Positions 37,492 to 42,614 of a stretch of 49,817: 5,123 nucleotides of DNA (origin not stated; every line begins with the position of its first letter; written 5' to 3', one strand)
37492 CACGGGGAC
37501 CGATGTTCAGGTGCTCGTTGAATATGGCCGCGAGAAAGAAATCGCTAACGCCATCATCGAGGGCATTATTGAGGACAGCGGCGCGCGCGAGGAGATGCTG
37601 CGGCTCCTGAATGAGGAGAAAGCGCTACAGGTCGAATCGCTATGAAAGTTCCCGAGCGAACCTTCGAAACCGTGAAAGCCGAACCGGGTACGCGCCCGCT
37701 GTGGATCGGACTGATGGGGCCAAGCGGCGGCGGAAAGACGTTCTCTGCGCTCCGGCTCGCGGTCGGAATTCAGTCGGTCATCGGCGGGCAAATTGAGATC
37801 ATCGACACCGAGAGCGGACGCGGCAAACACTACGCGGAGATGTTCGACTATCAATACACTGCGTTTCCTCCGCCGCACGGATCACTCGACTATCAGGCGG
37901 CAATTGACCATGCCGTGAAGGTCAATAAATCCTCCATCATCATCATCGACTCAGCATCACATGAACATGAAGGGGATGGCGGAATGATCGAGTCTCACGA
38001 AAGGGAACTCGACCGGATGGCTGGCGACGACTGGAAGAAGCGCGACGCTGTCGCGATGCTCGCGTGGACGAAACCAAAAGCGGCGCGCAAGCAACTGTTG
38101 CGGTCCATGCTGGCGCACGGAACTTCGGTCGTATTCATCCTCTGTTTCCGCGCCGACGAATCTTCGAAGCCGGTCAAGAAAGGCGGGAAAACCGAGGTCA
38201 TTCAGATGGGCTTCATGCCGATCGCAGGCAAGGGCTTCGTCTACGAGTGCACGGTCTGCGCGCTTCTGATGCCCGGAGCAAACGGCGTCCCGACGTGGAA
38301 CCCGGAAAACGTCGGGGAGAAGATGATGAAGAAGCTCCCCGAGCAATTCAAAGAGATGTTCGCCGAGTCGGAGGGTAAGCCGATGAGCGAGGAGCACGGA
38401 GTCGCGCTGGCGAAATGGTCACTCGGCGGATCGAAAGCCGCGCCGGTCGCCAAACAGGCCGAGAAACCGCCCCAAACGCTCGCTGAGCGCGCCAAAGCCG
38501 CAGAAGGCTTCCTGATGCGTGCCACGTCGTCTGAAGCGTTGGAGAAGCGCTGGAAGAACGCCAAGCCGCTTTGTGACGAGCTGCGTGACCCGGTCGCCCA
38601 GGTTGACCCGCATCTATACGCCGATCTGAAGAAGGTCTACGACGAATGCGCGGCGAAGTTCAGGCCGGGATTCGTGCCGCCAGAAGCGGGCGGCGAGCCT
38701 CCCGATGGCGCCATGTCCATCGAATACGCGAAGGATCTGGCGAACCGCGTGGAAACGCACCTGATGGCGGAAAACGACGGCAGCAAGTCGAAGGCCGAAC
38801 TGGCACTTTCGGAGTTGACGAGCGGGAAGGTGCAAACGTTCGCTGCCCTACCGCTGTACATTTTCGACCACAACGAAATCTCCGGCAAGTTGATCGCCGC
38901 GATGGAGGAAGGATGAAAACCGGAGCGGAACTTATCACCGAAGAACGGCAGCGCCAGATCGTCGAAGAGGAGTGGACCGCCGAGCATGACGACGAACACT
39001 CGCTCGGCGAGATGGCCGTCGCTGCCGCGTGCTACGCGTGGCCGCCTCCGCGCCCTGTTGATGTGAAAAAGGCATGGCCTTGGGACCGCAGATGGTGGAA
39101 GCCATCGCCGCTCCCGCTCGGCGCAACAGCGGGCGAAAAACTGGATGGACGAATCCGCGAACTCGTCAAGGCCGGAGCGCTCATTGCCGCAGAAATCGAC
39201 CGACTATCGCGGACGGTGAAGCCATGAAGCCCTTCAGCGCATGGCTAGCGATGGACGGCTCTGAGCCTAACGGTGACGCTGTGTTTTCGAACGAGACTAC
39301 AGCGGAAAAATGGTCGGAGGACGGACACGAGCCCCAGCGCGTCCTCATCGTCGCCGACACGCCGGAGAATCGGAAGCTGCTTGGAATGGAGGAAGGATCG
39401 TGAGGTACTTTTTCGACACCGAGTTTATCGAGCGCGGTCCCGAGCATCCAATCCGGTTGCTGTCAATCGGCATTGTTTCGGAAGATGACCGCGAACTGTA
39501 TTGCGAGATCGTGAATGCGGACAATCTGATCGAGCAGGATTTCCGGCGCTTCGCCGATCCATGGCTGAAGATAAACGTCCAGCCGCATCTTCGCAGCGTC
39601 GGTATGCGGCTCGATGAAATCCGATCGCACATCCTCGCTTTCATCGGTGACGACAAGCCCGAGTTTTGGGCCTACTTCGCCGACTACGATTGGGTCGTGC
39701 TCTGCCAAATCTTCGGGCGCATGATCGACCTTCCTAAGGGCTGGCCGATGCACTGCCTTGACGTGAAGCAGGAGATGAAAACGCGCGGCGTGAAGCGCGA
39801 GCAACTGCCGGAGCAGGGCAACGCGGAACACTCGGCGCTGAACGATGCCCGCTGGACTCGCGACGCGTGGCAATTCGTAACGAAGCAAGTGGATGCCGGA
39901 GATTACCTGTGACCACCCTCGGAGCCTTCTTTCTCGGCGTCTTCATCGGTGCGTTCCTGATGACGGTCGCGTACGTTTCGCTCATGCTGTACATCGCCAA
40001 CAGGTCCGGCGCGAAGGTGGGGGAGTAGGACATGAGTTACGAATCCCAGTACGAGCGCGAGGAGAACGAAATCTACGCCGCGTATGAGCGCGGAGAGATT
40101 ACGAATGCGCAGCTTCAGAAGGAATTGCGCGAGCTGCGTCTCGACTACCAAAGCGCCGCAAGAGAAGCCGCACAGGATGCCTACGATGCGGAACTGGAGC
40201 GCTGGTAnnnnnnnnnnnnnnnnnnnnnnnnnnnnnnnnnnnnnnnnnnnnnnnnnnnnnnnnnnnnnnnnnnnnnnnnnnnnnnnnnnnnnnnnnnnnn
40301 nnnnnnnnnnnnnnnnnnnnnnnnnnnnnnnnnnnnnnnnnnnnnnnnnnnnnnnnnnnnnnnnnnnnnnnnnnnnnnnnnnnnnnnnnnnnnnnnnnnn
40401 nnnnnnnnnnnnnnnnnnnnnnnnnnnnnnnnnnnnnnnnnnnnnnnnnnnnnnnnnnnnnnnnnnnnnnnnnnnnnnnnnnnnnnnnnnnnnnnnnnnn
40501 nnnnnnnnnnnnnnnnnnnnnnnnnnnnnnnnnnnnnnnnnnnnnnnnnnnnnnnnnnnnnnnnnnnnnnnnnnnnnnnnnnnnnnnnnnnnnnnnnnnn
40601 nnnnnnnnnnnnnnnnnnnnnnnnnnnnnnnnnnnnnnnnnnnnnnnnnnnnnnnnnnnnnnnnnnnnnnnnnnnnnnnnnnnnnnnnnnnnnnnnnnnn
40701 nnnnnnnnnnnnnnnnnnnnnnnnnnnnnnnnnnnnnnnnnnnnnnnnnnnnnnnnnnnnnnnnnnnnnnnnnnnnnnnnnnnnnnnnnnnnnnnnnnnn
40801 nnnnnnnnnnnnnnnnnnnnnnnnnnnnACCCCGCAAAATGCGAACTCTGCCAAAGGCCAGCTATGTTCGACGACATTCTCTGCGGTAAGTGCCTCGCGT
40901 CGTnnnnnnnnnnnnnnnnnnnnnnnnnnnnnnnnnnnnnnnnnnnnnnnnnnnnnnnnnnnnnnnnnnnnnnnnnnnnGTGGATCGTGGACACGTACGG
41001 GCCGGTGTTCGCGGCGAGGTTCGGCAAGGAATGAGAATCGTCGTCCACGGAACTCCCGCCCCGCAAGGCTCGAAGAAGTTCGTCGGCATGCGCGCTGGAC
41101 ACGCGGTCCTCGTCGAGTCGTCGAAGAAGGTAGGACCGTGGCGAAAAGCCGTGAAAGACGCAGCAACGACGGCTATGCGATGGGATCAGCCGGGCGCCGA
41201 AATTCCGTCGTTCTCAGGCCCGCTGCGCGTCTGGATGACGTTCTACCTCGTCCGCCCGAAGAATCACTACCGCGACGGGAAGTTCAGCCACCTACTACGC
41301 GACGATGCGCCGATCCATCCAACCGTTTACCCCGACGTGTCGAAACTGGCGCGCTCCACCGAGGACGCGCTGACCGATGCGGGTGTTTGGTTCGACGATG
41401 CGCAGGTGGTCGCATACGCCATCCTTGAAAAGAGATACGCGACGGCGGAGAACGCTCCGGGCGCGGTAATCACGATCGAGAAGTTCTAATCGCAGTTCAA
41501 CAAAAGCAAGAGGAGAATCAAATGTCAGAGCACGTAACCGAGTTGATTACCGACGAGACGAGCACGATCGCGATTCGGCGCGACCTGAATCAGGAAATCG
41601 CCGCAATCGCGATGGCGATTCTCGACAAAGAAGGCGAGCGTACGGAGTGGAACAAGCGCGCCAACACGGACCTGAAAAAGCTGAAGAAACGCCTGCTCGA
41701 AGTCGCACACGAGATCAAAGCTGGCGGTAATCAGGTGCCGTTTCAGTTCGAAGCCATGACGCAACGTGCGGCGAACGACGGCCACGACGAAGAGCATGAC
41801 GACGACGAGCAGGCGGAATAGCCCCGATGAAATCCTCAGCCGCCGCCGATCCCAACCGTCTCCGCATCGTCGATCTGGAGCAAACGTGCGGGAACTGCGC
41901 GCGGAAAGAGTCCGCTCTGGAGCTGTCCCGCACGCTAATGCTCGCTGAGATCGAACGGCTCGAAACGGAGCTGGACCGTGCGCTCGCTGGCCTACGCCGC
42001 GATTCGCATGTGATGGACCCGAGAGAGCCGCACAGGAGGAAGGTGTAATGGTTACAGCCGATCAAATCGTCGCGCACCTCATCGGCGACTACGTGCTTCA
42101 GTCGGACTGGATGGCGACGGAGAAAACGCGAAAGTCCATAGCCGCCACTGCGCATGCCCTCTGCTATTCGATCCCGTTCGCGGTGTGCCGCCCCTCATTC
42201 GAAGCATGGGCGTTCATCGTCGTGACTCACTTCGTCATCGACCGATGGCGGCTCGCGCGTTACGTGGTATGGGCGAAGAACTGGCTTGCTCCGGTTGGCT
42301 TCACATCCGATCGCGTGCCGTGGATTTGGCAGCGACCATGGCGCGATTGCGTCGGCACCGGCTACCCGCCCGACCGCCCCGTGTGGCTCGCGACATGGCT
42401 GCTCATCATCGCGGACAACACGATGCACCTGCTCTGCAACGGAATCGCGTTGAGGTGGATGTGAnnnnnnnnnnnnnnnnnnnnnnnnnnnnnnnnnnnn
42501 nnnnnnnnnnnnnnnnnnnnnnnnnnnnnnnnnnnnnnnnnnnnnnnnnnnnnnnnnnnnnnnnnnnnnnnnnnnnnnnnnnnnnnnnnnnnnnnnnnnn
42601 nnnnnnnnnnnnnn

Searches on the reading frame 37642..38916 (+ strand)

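Call 17: search_protein_families(library=pfam, proteins=[window:37642-38916:+], max_evalue=0.001)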
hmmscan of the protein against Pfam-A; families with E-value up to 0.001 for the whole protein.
window:37642-38916:+ (424 aa): 0 families

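Call 35: search_protein_families(library=phrogs, proteins=[window:37642-38916:+], max_evalue=0.001)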
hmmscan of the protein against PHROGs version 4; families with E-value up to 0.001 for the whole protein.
window:37642-38916:+ (424 aa): 1 family
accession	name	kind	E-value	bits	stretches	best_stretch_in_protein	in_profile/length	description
phrog_1366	-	unknown function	1.1e-42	147.6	1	7-308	2-266/307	-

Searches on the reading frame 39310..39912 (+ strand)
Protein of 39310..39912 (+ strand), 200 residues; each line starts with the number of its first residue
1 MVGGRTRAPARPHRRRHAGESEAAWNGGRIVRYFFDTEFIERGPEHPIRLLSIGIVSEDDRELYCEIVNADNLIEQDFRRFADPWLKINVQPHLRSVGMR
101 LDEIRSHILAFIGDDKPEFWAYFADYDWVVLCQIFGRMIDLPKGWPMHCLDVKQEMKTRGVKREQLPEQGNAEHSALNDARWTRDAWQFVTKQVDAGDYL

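Call 56: search_protein_families(library=pfam, proteins=[window:39310-39912:+], max_evalue=0.01)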
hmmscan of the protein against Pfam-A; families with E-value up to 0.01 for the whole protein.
window:39310-39912:+ (200 aa): 1 family
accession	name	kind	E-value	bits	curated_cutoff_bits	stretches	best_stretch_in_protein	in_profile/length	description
PF16473.11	Rv2179c-like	-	1.2e-10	41.8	27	1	32-190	2-176/177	3'-5' exoribonuclease Rv2179c-like domain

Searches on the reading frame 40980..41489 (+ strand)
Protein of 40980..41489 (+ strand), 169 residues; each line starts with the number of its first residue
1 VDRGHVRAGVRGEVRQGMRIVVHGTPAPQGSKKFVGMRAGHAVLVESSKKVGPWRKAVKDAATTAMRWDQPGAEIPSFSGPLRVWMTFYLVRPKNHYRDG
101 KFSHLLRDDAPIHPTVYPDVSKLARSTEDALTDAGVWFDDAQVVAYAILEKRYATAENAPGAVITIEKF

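Call 56: search_protein_families(library=pfam, proteins=[window:40980-41489:+], max_evalue=0.01)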
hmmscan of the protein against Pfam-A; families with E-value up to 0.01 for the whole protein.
window:40980-41489:+ (169 aa): 1 family
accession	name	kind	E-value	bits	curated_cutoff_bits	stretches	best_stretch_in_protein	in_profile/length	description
PF05866.16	RusA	-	9.9e-11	42.8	22.8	1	24-167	2-124/124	Endodeoxyribonuclease RusA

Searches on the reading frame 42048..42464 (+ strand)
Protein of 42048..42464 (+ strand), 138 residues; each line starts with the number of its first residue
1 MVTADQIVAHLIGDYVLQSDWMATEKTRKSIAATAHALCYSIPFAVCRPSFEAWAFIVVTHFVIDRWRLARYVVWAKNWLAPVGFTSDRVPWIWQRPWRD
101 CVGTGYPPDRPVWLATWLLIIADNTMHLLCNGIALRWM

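Call 56: search_protein_families(library=pfam, proteins=[window:42048-42464:+], max_evalue=0.01)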
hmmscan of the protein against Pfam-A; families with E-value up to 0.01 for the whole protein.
window:42048-42464:+ (138 aa): 2 families
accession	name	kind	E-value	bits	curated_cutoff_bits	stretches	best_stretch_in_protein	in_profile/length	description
PF11750.13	DUF3307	-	1.3e-09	38.6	23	1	5-71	4-80/127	Protein of unknown function (DUF3307)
PF04542.20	Sigma70_r2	-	0.0022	18.2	24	0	48-69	45-67/71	Sigma-70 region 2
